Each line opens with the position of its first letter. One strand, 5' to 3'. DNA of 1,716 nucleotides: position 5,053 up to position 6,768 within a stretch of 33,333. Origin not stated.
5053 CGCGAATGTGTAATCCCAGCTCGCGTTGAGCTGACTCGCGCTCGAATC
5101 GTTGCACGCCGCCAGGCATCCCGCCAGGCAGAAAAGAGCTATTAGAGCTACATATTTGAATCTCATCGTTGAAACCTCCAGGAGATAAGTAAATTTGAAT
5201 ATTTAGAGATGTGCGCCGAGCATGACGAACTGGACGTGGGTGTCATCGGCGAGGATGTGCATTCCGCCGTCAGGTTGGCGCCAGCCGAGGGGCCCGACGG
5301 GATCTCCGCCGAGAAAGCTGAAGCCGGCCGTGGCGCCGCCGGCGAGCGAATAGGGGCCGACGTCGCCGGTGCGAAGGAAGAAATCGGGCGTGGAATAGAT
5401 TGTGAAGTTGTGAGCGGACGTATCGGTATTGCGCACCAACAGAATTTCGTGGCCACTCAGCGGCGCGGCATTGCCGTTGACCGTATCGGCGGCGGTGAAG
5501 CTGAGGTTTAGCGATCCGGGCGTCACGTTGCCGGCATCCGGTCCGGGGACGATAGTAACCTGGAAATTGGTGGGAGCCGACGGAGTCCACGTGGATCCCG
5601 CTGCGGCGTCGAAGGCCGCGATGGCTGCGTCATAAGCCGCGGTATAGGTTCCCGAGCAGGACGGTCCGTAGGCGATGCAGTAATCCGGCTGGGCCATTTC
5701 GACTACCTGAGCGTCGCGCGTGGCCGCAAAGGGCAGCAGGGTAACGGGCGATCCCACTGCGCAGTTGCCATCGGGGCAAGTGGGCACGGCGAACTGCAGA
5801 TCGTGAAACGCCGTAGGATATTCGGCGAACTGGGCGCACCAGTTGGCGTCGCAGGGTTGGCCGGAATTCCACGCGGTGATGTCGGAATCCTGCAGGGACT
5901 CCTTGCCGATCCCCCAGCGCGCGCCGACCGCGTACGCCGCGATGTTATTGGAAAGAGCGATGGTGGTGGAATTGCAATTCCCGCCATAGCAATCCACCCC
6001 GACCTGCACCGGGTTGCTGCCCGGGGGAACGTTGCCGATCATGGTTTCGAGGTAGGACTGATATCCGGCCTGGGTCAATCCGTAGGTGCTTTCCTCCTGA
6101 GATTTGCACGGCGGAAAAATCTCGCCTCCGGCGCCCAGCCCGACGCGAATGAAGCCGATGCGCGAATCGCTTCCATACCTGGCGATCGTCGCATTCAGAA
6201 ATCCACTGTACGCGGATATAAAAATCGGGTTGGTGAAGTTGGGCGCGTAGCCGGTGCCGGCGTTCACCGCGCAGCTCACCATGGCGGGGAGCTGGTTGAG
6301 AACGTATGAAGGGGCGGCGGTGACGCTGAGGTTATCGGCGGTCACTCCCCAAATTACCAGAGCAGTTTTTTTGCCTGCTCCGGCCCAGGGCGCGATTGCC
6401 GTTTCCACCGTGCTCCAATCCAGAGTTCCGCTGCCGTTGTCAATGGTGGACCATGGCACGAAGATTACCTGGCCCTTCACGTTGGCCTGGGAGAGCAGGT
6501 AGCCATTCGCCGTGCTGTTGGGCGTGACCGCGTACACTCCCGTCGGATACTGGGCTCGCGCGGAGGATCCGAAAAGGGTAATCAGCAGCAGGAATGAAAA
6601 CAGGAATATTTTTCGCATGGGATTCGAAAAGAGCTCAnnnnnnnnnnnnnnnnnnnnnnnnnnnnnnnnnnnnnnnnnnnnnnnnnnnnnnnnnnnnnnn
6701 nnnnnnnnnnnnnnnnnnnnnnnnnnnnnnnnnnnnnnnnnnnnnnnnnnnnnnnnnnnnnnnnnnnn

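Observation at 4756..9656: Signal-peptide and lipoprotein-bearing proteins sit where tail fibres are expected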

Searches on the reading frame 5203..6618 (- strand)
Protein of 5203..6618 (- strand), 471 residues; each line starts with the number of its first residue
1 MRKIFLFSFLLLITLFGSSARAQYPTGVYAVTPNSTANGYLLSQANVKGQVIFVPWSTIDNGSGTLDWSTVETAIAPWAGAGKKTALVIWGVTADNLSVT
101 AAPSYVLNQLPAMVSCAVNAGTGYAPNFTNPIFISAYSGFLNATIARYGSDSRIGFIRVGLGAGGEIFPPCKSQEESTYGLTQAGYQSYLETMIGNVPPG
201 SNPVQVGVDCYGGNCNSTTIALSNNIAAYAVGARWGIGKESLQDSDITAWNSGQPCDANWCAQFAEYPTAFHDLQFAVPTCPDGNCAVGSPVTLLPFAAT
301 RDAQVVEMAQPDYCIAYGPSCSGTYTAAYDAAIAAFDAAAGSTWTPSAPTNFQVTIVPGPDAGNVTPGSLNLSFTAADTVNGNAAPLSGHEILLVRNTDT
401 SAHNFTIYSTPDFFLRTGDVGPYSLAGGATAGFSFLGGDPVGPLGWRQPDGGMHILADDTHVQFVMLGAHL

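Call 5: search_protein_families(library=pfam, proteins=[window:5203-6618:-], max_evalue=0.1)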
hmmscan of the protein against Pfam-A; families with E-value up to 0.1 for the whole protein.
window:5203-6618:- (471 aa): 0 families

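Call 6: search_protein_families(library=phrogs, proteins=[window:5203-6618:-], max_evalue=0.01)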
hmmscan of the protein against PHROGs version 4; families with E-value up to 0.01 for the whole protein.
window:5203-6618:- (471 aa): 0 families

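Call 8: find_encoding_contigs(protein=window:5203-6618:-, flank=10000, max_places=6)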
Protein window:5203-6618:- (471 aa): 23 contigs read that carry it; 5 places shown.
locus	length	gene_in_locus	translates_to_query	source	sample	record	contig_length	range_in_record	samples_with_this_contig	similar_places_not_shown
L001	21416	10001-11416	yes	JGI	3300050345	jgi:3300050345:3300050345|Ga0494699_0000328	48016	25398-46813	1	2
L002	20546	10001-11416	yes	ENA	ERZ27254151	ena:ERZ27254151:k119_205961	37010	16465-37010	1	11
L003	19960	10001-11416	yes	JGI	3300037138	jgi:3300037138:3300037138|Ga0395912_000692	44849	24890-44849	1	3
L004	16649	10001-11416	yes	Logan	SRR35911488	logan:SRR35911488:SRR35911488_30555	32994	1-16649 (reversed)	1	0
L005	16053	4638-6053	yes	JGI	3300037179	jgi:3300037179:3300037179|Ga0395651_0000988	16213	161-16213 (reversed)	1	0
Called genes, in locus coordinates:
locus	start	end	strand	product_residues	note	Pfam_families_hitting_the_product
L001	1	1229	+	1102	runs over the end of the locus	PF09718:Tape_meas_lam_C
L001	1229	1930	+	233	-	PF09343:DUF2460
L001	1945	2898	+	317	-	PF09931:Phage_phiJL001_Gp84_N, PF09356:Phage_BR0599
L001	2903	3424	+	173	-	-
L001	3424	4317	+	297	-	PF02839:CBM_5_12 (faint)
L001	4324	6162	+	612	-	PF13550:Phage-tail_3, PF23666:Rcc01698_C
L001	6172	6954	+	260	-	-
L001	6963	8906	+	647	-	-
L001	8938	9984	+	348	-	-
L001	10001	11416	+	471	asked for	-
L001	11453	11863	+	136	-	-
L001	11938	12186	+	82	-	-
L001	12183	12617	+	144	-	PF01464:SLT (weak)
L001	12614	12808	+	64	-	-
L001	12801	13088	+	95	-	-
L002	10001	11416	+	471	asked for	-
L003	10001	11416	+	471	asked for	-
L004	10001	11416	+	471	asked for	-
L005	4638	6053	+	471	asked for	-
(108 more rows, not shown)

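Call 10: search_solved_structures(query=window:5203-6618:-, max_evalue=1)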
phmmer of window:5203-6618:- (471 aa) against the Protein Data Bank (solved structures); distinct sequences matched with E-value up to 1: 0.

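Call 12: find_homologous_proteins(query=window:5203-6618:-, max_evalue=0.001)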
Query window:5203-6618:- (471 aa): 2 proteins with E <= 0.001 among 8000 candidates.
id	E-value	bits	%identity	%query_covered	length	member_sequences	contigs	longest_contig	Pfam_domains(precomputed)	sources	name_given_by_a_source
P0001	0.0e+0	1067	99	100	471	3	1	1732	-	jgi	-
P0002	1.4e-139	484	62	76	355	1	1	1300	-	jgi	jgi:hypothetical protein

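Call 27: search_protein_representatives(protein=window:5203-6618:-)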
Query: 471 residues. Proteins with E-value up to 0.001 (for the whole library): 790; up to 1e-10: 199; up to 1e-30: 29. The best 150 are listed.
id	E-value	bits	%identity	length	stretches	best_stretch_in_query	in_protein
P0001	0.0e+00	1066.5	99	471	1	1-471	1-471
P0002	4.4e-140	484.2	63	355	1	113-470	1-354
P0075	5.6e-100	351.9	47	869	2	9-388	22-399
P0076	8.3e-91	321.7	47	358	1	1-354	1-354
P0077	5.1e-85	302.6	52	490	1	33-336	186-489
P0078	9.3e-84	298.4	52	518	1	19-357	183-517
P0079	2.4e-62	227.8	46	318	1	23-341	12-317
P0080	2.1e-52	195.0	39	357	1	23-356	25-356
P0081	2.9e-44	168.2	37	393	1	37-341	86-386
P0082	1.0e-39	153.2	35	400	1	28-329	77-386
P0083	3.6e-39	151.4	36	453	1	24-333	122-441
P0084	1.2e-35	139.8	35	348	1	6-341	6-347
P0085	1.9e-35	139.1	39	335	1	40-330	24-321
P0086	2.7e-35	138.6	32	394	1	21-326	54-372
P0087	3.3e-35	138.3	36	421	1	22-338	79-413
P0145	9.6e-20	87.3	48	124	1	354-468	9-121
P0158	1.1e-17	80.5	48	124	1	357-467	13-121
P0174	4.7e-16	75.1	47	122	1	362-469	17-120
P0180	1.3e-15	73.7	45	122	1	355-464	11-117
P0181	1.9e-15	73.2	40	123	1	353-468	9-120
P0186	9.4e-15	70.8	46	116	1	373-467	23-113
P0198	7.2e-14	67.9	42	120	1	358-467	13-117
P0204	1.8e-13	66.6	47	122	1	348-467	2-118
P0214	4.5e-13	65.3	43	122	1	364-467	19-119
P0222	1.3e-12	63.8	41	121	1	357-464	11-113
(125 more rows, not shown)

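Call 30: search_protein_families(library=pfam, alignment_id=A1, max_evalue=0.01)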
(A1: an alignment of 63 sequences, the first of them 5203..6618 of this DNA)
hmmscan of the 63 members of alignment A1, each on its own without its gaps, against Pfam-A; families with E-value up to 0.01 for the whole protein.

A. member 1, window:5203-6618:- (471 aa): 0 families

B. families by the number of members that match (of 63 scanned): 30 families (the first 25 are shown)
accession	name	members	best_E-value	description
PF02449.21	Glyco_hydro_42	6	9.2e-07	Beta-galactosidase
PF22073.2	Cep192_D4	2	1.3e-22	Cep192 domain 4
PF15780.11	ASH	2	5e-14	Abnormal spindle-like microcephaly-assoc'd, ASPM-SPD-2-Hydin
PF01833.30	TIG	2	9.7e-14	IPT/TIG domain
PF00801.26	PKD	2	1.5e-05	PKD domain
PF12371.14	TMEM131_like_N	2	2.7e-05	Transmembrane protein 131-like N-terminal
PF13517.12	FG-GAP_3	1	1.2e-67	FG-GAP-like repeat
PF20434.5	BD-FAE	1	6.5e-48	BD-FAE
PF16640.11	Big_3_5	1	4.7e-46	Bacterial Ig-like domain (group 3)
PF01839.29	FG-GAP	1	2.8e-36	FG-GAP repeat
PF22544.2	HYDIN_VesB_CFA65-like_Ig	1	1.7e-19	HYDIN/CFA65/VesB-like, Ig-like domain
PF00150.24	Cellulase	1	4.6e-17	Cellulase (glycosyl hydrolase family 5)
PF00326.27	Peptidase_S9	1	4.8e-17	Prolyl oligopeptidase family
PF07859.19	Abhydrolase_3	1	4.2e-15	alpha/beta hydrolase fold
PF18962.6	Por_Secre_tail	1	6.2e-10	Secretion system C-terminal sorting domain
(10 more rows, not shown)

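Call 32: search_protein_families(library=phrogs, proteins=[P0145, P0158, P0174, P0180, P0181, P0186, P0198, P0204, P0214, P0222], max_evalue=0.01)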
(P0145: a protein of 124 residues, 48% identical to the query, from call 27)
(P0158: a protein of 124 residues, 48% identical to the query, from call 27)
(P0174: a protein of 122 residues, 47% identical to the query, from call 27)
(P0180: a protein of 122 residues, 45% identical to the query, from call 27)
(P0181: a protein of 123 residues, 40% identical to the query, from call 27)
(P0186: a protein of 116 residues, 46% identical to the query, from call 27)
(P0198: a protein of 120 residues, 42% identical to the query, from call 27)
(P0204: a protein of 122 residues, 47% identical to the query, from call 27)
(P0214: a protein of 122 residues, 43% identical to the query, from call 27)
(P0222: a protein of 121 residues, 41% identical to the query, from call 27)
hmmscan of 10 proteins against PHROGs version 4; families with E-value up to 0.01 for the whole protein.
P0145 (124 aa): 2 families
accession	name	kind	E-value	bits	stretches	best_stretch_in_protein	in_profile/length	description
phrog_19805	-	unknown function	0.0034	19.1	1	25-85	6-63/90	-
phrog_15312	-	head and packaging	0.0064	17.4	1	34-119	101-186/192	virion structural protein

P0158 (124 aa): 1 family
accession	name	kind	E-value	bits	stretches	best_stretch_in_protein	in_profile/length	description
phrog_38030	-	unknown function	0.002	19.1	1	31-67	23-59/110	-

P0174 (122 aa): 3 families
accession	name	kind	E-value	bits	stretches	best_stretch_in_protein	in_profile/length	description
phrog_16194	-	tail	0.00044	21.4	1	25-88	18-76/109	tail protein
phrog_38030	-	unknown function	0.00098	20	1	28-116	20-105/110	-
phrog_1800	-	tail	0.0066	16.4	1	21-104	332-414/545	tail collar fiber protein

P0180 (122 aa): 0 families

P0181 (123 aa): 0 families

P0186 (116 aa): 1 family
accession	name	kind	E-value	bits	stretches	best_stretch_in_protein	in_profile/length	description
phrog_38030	-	unknown function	0.00019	22.4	1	19-84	16-82/110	-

P0198 (120 aa): 2 families
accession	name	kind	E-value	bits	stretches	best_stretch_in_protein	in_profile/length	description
phrog_16194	-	tail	3.4e-06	28.2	1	14-118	5-106/109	tail protein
phrog_24894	-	unknown function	2.9e-05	25.4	1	1-108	1-107/123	-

P0204 (122 aa): 1 family
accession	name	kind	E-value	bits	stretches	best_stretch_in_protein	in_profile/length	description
phrog_38030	-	unknown function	2.6e-05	25.1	1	26-79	23-76/110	-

P0214 (122 aa): 0 families

P0222 (121 aa): 0 families

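Call 35: find_encoding_contigs(protein=P0145, flank=8000, max_places=3)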
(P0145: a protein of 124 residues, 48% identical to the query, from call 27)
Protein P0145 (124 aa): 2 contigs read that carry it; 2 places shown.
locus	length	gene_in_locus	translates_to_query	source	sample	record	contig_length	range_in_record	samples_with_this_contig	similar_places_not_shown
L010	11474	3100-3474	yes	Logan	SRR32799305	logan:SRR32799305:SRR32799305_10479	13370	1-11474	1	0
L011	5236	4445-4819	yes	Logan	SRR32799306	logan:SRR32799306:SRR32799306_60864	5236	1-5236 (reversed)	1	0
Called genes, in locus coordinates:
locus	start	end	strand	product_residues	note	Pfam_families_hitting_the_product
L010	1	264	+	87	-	?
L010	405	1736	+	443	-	PF05065:Phage_capsid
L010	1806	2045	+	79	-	-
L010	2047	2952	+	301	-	PF05135:Phage_connect_1 (faint)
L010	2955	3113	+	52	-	-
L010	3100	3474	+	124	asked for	-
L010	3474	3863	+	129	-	PF05521:Phage_HCP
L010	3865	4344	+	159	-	PF04883:HK97-gp10_like (weak)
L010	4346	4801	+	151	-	PF11367:Tail_completion_gp17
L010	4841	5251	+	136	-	PF16461:Phage_TTP_12, PF16460:Phage_TTP_11 (faint), PF06199:Phage_tail_2 (weak)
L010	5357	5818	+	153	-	-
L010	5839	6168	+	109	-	-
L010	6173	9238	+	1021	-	-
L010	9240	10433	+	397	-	PF09343:DUF2460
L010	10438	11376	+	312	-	PF09931:Phage_phiJL001_Gp84_N, PF09356:Phage_BR0599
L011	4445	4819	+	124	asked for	-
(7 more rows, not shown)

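Call 36: find_encoding_contigs(protein=P0078, flank=10000, max_places=3)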
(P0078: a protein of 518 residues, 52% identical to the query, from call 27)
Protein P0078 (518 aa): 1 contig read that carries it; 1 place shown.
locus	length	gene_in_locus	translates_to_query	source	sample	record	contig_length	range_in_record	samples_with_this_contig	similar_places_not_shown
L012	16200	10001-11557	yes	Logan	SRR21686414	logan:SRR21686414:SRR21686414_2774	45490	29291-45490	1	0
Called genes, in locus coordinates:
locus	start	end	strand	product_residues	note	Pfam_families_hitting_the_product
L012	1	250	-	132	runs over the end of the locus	-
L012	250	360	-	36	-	-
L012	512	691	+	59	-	-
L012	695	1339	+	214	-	-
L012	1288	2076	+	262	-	-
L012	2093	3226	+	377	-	-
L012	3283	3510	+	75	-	-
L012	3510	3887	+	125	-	-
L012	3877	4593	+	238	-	PF07505:DUF5131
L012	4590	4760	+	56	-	-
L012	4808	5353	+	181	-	-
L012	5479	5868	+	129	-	-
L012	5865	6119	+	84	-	-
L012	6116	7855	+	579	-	PF01935:DUF87 (weak)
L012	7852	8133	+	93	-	-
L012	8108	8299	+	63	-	-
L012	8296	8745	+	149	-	-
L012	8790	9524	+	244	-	-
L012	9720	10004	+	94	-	-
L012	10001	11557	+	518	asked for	-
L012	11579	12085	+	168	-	-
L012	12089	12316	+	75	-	-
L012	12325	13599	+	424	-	PF01555:N6_N4_Mtase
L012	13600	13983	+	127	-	-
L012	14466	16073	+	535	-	PF03237:Terminase_6N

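Call 42: predict_structure(alignment_id=A1)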
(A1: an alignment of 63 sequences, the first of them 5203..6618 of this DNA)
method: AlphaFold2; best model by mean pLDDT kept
length: 471 residues; sequences in the alignment: 63
mean_pLDDT: 79.6   pTM: 0.72
mean pLDDT of the five models: 79.6, 78.9, 78.3, 78.1, 76.0
residues with pLDDT >= 90: 277; 70-90: 53; 50-70: 59; < 50: 82
segments of 3 or more residues with pLDDT < 50: 17-19, 344-391, 411-419, 436-452, 467-471
pLDDT, mean of each block of 10 residues (from residue 1): 62 56 85 78 95 96 95 95 96 74 96 90 93 98 97 97 94 96 97 95 96 84 96 95 97 94 93 95 96 98 96 94 95 96 48 36 36 38 38 66 66 43 71 51 37 57 51 31
secondary structure, 60 per line:
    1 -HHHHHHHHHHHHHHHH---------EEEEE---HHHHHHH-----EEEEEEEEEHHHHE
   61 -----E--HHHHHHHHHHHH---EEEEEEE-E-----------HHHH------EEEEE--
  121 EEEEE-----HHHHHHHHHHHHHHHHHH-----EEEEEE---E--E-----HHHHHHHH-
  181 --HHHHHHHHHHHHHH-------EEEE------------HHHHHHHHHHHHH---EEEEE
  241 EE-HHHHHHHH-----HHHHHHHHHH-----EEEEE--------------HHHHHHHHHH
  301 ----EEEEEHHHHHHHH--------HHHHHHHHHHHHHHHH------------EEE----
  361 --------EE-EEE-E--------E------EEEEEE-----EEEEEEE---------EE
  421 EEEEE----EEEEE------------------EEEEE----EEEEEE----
elements in order: H2-17 E27-31 H35-41 E47-55 H56-59 H69-80 E84-90 H104-107 E114-118 E121-125 H131-148 E154-159 H172-179 H183-196 E204-207 H220-232 E236-242 H244-251 H257-266 E272-276 H291-300 E305-309 H310-317 H326-341 E354-356 E372-374 E392-397 E403-409 E419-425 E430-434 E453-457 E462-467

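Call 49: fold_search(model_id=the predicted structure, library=pdb)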
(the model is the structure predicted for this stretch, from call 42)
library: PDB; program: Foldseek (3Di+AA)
matches with E <= 10: 1242; with E <= 0.001: 220
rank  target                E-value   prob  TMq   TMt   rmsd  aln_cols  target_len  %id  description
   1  8fa4_A                3.1e-09  1.00  0.43  0.40  17.1       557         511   11  Crystal structure of Xanthomonas campestris GanA beta-galactosidase (released 2023-11-29)
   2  7kmn                  3.3e-09  1.00  0.44  0.41  17.2       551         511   10  Crystal structure of XAC1772, a GH35 xyloglucan-active beta-galactosidase from Xanthomonas citri (released 2021-05-26)
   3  8z48_A                4.2e-09  1.00  0.43  0.41  17.4       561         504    9  Beta-galactosidase from Bacteroides xylanisolvens (complex with methyl beta-galactopyranose) (released 2025-01-01)
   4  8z47                  4.8e-09  1.00  0.43  0.41  17.5       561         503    9  Beta-galactosidase from Bacteroides xylanisolvens (ligand-free) (released 2025-01-01)
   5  8faa_A                5.0e-09  1.00  0.43  0.40  17.0       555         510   14  Crystal structure of Xanthomonas campestris GH35 beta-galactosidase (released 2023-11-29)
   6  8z48_C                6.0e-09  1.00  0.44  0.41  17.0       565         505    9  Beta-galactosidase from Bacteroides xylanisolvens (complex with methyl beta-galactopyranose) (released 2025-01-01)
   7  6tbi_C                9.7e-09  1.00  0.39  0.36  17.6       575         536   11  Structure of a beta galactosidase with inhibitor (released 2020-08-19)
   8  6tbf_A                1.0e-08  1.00  0.43  0.38  17.5       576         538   10  Structure of a beta galactosidase with inhibitor (released 2020-08-19)
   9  6tbi_E                1.3e-08  1.00  0.41  0.36  17.3       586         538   10  Structure of a beta galactosidase with inhibitor (released 2020-08-19)
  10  1uko_A                1.4e-08  1.00  0.47  0.46   6.4       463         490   12  Crystal structure of soybean beta-amylase mutant substituted at surface region (released 2004-02-10)
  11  8fa4_B                1.8e-08  1.00  0.43  0.40  17.4       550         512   10  Crystal structure of Xanthomonas campestris GanA beta-galactosidase (released 2023-11-29)
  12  5wqs                  2.5e-08  1.00  0.48  0.46   6.6       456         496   12  Crystal structure of Apo Beta-Amylase from Sweet potato (released 2017-12-06)
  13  3u7v                  2.5e-08  1.00  0.42  0.38  16.7       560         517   10  The structure of a putative Beta-galactosidase from Caulobacter crescentus CB15. (released 2011-12-21)
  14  5jaw_B                2.5e-08  1.00  0.42  0.38  17.3       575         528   10  Structure of a beta galactosidase with inhibitor (released 2017-05-10)
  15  6tbg_C                2.5e-08  1.00  0.41  0.37  17.4       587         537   10  Structure of a beta galactosidase with inhibitor (released 2020-08-19)
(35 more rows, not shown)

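Call 77: find_encoding_contigs(protein=P0076, flank=10000, max_places=2)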
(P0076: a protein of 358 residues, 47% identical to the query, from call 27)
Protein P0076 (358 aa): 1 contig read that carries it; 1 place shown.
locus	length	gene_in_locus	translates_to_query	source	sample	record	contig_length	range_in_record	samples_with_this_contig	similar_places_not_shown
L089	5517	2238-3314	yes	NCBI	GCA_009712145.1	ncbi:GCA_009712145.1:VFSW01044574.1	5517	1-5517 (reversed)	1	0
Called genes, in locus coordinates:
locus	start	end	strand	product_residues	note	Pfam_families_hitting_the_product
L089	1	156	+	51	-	?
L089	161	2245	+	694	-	PF23899:SU10_portal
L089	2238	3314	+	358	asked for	-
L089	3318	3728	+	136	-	-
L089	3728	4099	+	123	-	-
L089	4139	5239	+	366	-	-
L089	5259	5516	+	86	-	?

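Call 78: find_encoding_contigs(protein=P0075, flank=10000, max_places=2)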
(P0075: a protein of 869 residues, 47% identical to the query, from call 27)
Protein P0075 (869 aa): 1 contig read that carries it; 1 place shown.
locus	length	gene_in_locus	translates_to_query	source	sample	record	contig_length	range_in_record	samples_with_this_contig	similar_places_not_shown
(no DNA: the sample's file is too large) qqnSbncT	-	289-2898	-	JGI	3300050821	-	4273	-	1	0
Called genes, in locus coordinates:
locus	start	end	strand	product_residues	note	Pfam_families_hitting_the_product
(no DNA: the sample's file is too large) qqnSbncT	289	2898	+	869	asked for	PF01833:TIG (weak)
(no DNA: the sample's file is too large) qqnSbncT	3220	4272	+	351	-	?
